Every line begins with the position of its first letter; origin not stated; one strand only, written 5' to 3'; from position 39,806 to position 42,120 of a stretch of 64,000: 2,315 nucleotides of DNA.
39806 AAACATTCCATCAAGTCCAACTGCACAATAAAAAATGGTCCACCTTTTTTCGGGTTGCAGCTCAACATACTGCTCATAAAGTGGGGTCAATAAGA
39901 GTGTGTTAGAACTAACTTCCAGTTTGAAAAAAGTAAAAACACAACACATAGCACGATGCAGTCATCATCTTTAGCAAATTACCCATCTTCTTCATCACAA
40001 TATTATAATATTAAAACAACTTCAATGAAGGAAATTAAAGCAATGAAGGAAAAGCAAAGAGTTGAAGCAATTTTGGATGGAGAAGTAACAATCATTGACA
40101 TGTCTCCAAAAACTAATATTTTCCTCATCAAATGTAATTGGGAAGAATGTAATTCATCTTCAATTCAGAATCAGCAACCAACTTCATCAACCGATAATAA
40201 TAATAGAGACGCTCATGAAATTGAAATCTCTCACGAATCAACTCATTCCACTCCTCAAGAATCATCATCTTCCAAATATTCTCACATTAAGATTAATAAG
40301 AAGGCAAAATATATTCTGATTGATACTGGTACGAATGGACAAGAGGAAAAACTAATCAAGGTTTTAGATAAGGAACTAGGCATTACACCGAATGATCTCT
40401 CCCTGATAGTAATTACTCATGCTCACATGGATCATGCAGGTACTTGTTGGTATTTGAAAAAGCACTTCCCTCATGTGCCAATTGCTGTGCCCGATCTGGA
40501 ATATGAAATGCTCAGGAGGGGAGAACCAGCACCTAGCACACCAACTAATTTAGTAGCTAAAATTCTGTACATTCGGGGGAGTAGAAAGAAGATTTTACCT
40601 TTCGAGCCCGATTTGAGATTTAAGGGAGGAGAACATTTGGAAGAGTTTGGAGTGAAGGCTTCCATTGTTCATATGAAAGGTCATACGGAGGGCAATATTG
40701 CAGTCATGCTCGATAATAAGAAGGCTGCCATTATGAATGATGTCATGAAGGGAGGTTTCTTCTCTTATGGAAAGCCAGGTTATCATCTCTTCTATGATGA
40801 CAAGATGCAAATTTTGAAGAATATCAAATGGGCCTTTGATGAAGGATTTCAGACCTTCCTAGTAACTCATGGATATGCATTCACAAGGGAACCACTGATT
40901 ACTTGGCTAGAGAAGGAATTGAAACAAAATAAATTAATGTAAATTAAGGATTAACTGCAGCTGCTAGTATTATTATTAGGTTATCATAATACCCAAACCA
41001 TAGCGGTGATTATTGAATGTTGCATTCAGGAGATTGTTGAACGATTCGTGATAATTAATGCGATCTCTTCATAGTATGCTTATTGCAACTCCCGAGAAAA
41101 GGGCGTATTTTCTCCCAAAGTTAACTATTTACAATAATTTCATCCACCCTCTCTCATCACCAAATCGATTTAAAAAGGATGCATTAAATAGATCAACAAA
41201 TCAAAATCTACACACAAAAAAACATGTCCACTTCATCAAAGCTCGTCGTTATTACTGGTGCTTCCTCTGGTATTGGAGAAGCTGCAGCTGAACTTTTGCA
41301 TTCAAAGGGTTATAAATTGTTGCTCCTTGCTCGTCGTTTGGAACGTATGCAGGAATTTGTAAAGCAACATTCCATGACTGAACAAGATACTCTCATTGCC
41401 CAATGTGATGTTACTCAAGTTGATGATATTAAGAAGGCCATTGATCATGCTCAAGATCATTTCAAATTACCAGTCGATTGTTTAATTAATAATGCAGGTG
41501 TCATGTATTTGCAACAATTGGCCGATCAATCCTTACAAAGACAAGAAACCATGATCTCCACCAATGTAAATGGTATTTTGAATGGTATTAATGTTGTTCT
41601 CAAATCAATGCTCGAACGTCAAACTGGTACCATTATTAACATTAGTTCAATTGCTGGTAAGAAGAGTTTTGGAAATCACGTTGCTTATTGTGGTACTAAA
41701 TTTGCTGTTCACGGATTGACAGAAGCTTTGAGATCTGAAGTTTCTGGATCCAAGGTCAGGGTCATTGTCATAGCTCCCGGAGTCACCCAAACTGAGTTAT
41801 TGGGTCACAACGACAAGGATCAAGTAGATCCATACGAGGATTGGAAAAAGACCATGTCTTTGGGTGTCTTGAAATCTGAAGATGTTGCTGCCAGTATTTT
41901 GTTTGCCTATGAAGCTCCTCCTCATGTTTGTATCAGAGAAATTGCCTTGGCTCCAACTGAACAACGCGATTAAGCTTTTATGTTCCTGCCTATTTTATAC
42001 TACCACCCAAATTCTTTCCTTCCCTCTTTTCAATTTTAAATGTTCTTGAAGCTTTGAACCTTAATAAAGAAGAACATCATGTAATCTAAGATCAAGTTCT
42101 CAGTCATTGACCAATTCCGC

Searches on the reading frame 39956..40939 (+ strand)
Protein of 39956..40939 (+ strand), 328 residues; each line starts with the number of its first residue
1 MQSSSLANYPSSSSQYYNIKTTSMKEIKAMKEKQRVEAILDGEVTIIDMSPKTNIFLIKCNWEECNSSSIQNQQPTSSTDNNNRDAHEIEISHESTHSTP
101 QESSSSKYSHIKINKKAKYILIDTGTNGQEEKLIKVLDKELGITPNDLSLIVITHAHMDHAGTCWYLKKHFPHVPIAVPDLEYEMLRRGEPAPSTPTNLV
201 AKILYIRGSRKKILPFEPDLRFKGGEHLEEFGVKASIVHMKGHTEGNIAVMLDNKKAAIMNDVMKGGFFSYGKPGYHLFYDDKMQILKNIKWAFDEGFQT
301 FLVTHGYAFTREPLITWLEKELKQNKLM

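Call 7: search_protein_families(library=pfam, max_evalue=0.01, proteins=[window:39956-40939:+])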
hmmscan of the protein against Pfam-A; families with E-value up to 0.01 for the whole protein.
window:39956-40939:+ (328 aa): 2 families
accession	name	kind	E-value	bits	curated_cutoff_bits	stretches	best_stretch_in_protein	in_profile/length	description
PF00753.33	Lactamase_B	-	6.4e-20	72.4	22.7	1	116-263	14-150/196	Metallo-beta-lactamase superfamily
PF12706.13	Lactamase_B_2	-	2.6e-05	24.4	27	1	120-197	3-81/200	Beta-lactamase superfamily domain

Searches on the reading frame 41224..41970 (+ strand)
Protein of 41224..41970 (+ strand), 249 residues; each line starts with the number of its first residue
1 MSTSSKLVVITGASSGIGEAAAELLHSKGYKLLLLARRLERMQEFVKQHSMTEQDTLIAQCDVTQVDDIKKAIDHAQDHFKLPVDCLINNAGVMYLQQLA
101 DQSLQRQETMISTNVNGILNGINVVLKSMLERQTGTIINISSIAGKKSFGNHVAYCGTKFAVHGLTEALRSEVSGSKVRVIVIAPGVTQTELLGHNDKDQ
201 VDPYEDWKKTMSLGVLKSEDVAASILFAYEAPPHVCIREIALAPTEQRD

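Call 7: search_protein_families(library=pfam, max_evalue=0.01, proteins=[window:41224-41970:+])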
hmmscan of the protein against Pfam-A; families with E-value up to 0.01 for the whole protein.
window:41224-41970:+ (249 aa): 7 families
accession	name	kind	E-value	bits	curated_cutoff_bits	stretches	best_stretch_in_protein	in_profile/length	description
PF00106.31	adh_short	-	2e-55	187.7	26.6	1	6-199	1-193/195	short chain dehydrogenase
PF13561.12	adh_short_C2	-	3.1e-36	125.6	27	1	12-227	1-215/236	Enoyl-(Acyl carrier protein) reductase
PF08659.16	KR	-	9.9e-15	55.3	22.6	1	8-172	3-166/180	KR domain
PF01370.27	Epimerase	-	9.4e-07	28.9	20.9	1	8-147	1-122/240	NAD dependent epimerase/dehydratase family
PF13460.12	NAD_binding_10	-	0.00036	20.9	27.2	1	12-76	1-61/184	NAD(P)H-binding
PF23441.1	SDR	-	0.0006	19.7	27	1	137-228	145-238/258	SDR-like rossmann domain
PF16363.11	GDP_Man_Dehyd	-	0.0017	18.3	27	1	10-132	2-120/332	GDP-mannose 4,6 dehydratase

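Call 8: find_encoding_contigs(protein=window:41224-41970:+, flank=10000, max_places=3)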
Protein window:41224-41970:+ (249 aa): no gene with exactly this product is on record in the collection.
